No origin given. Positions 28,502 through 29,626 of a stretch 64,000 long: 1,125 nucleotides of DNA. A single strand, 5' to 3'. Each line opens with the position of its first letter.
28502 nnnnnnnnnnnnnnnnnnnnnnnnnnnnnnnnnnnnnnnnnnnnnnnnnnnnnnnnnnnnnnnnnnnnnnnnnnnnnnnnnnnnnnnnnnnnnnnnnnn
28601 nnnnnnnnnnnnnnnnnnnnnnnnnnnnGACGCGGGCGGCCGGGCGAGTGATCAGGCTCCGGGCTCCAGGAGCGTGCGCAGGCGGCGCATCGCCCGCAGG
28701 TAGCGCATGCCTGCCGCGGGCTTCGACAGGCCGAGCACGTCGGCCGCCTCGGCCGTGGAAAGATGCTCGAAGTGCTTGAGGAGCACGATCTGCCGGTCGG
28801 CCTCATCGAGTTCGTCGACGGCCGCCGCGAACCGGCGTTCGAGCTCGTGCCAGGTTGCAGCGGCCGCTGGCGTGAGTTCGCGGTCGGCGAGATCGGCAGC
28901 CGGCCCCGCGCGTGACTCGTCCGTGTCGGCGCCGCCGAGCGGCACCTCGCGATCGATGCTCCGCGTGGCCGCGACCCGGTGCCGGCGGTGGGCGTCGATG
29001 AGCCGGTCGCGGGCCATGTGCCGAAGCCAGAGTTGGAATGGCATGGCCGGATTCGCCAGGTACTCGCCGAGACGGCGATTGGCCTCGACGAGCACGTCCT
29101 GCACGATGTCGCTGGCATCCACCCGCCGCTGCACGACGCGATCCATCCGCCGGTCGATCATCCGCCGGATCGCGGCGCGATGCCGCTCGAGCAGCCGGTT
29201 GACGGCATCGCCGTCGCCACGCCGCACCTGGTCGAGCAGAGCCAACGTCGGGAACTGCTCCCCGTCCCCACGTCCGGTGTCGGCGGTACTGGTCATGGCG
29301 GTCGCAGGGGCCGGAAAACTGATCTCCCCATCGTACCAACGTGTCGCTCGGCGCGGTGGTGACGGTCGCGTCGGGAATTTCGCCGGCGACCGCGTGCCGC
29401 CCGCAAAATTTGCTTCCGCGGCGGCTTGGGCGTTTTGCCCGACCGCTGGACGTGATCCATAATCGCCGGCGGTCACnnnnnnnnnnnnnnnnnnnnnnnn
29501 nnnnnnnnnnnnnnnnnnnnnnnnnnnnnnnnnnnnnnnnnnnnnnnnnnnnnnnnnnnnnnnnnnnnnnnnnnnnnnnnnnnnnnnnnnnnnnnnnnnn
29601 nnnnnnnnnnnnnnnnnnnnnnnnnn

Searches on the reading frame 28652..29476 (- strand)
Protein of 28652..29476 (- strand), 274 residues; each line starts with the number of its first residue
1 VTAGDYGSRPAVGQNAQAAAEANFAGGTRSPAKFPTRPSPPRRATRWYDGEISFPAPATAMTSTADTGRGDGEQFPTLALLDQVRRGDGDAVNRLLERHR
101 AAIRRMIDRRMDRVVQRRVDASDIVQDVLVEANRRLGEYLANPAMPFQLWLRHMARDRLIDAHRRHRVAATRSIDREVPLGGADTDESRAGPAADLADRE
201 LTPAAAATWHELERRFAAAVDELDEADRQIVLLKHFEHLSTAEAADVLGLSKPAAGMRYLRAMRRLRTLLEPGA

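Call 71: search_protein_families(library=pfam, proteins=[window:28652-29476:-], max_evalue=0.001)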
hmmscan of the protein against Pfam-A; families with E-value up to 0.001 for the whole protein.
window:28652-29476:- (274 aa): 4 families
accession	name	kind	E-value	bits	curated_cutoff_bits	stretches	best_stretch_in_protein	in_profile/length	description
PF08281.18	Sigma70_r4_2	-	2.3e-10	40.4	25.7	1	215-266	3-54/54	Sigma-70, region 4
PF04542.20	Sigma70_r2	-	1.4e-07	31.6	24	1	98-167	4-69/71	Sigma-70 region 2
PF04545.22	Sigma70_r4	-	3.6e-06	26.8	24.1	1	219-267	1-49/50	Sigma-70, region 4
PF07638.17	Sigma70_ECF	-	1e-05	26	21.1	1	80-256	7-169/185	ECF sigma factor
